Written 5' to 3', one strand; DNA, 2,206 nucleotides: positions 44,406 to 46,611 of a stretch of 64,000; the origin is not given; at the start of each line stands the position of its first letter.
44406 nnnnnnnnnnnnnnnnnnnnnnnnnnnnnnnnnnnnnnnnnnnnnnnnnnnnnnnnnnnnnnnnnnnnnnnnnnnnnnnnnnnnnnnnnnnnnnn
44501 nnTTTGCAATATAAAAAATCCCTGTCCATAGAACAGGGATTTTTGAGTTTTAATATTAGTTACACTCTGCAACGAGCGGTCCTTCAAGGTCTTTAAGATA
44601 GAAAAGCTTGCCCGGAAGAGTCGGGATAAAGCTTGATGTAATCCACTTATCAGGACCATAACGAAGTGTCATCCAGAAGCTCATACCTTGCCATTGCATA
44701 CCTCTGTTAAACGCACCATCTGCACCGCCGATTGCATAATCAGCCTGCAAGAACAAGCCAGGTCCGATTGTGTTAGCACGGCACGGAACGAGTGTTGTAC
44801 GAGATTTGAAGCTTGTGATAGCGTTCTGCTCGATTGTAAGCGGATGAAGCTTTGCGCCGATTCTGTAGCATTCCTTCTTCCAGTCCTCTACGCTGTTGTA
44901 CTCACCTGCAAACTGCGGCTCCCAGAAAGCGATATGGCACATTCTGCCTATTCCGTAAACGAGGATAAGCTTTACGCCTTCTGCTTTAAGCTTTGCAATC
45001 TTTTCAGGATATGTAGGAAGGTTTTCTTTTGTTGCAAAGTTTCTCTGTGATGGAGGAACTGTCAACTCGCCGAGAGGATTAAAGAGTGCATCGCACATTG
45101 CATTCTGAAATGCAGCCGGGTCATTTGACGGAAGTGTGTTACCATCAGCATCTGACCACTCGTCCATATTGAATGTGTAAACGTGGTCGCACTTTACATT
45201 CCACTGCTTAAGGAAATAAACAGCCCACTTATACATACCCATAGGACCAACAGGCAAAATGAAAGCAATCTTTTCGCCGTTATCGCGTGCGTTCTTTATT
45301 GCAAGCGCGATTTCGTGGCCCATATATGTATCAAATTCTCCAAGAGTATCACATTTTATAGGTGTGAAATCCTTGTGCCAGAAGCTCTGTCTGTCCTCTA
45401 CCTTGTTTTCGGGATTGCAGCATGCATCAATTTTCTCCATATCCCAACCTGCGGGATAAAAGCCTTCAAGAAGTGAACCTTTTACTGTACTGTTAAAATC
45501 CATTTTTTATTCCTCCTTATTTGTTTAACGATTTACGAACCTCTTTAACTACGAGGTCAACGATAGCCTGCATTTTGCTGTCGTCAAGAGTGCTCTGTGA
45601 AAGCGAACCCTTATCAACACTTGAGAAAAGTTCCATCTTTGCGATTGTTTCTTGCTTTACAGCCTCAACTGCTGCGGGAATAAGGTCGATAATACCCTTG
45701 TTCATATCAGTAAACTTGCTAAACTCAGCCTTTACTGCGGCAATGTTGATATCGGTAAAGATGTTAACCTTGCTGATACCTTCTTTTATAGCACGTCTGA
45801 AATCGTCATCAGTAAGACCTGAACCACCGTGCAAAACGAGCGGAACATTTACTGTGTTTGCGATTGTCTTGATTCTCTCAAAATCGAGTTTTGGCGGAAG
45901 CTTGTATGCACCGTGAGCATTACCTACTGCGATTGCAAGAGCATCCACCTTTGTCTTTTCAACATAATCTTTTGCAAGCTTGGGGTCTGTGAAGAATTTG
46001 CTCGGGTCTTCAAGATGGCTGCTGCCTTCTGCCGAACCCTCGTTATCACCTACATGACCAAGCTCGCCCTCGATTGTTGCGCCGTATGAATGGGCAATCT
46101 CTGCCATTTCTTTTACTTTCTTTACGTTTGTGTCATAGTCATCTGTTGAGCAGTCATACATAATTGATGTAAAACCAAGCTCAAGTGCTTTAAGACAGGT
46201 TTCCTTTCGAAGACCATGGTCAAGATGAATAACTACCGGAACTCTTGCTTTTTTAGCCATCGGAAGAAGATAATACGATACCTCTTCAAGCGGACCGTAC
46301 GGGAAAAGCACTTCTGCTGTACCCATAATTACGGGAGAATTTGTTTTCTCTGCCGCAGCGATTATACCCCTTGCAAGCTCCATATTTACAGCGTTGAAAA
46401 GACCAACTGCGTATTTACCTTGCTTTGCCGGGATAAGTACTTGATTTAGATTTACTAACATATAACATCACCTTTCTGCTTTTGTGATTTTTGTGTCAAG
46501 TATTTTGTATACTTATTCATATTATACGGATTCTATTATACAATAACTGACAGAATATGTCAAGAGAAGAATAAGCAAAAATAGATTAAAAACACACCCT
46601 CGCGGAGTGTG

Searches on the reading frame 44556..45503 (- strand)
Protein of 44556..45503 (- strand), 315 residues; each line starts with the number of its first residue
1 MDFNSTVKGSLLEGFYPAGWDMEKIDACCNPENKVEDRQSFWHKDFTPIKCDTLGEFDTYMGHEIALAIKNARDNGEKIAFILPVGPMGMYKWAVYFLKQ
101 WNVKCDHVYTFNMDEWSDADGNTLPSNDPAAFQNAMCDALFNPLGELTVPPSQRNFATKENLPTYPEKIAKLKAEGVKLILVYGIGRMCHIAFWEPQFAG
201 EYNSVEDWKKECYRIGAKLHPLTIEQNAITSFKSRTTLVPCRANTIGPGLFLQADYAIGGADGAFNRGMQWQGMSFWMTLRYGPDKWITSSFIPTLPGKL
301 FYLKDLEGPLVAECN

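Call 9: search_protein_families(library=pfam, proteins=[window:44556-45503:-], max_evalue=0.001)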
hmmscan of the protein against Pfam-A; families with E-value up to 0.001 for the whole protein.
window:44556-45503:- (315 aa): 0 families

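Call 49: search_protein_families(library=ncbifam, proteins=[window:44556-45503:-], max_evalue=0.001)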
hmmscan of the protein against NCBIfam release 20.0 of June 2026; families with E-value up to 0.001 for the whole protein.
window:44556-45503:- (315 aa): 4 families
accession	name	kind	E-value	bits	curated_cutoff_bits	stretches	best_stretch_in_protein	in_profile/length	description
TIGR00502.1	nagB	equivalog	7e-11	41.9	236.9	1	55-253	10-195/259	glucosamine-6-phosphate deaminase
NF001684.0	PRK00443.1-4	subfamily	4e-06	26.5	326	1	86-198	39-146/260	glucosamine-6-phosphate deaminase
NF001685.0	PRK00443.1-5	equivalog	7.8e-06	25.4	513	1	83-254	39-196/266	glucosamine-6-phosphate deaminase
NF002557.0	PRK02122.1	subfamily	1.1e-05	23.8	384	1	57-197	40-179/653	glucosamine-6-phosphate deaminase-like protein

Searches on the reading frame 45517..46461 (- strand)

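Call 9: search_protein_families(library=pfam, proteins=[window:45517-46461:-], max_evalue=0.001)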
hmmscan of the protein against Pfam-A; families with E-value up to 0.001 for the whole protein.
window:45517-46461:- (314 aa): 1 family
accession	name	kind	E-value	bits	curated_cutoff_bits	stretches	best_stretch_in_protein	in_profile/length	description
PF01116.26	F_bP_aldolase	-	3.9e-87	292.7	25.5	1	3-284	1-277/277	Fructose-bisphosphate aldolase class-II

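Call 49: search_protein_families(library=ncbifam, proteins=[window:45517-46461:-], max_evalue=0.001)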
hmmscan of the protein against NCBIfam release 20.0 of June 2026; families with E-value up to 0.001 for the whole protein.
window:45517-46461:- (314 aa): 20 families
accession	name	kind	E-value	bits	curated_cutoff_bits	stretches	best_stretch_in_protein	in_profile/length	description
NF005284.0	PRK06801.1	equivalog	1.4e-82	277.3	406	1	2-284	3-285/286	ketose 1,6-bisphosphate aldolase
NF009497.0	PRK12857.1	equivalog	1.1e-76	257.8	423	1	1-284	2-283/284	class II fructose-1,6-bisphosphate aldolase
NF005288.0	PRK06806.1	equivalog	1.4e-76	257.4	396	1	2-284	3-280/281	class II fructose-bisphosphate aldolase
TIGR01859.1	fruc_bis_ald_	equivalog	1.7e-75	254.4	343.05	1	2-284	1-281/282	class II fructose-1,6-bisphosphate aldolase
TIGR00167.1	cbbA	subfamily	5.3e-73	245.9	215.6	1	1-284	2-289/290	ketose-bisphosphate aldolase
NF009374.0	PRK12737.1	subfamily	4.7e-69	232.5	383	1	2-272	3-271/284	tagatose-bisphosphate aldolase subunit GatY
NF006042.0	PRK08185.1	subfamily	5.6e-68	229.3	405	1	1-285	1-284/287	hypothetical protein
NF006626.0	PRK09195.1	subfamily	3.9e-67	226.3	384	1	2-254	3-254/284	tagatose-bisphosphate aldolase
TIGR01858.1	tag_bisphos_ald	equivalog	2.8e-60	203.8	443.55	1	5-254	4-252/282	tagatose bisphosphate family class II aldolase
NF006376.0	PRK08610.1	equivalog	2.4e-55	188.3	527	1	2-284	3-284/286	class II fructose-bisphosphate aldolase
NF005943.0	PRK07998.1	equivalog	7.6e-54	183.1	364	1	2-276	3-272/283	class II aldolase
NF005823.0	PRK07709.1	equivalog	1.2e-52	179.4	545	1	2-284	3-284/285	class II fructose-bisphosphate aldolase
NF004493.0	PRK05835.1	equivalog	5.6e-49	167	558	1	1-219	1-218/307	class II fructose-bisphosphate aldolase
NF009375.0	PRK12738.1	equivalog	7e-48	163.2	542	1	8-282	9-281/286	tagatose-bisphosphate aldolase subunit KbaY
TIGR01521.1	FruBisAldo_II_B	equivalog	3.9e-44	151.2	496.35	1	3-218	2-237/347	class II fructose-bisphosphate aldolase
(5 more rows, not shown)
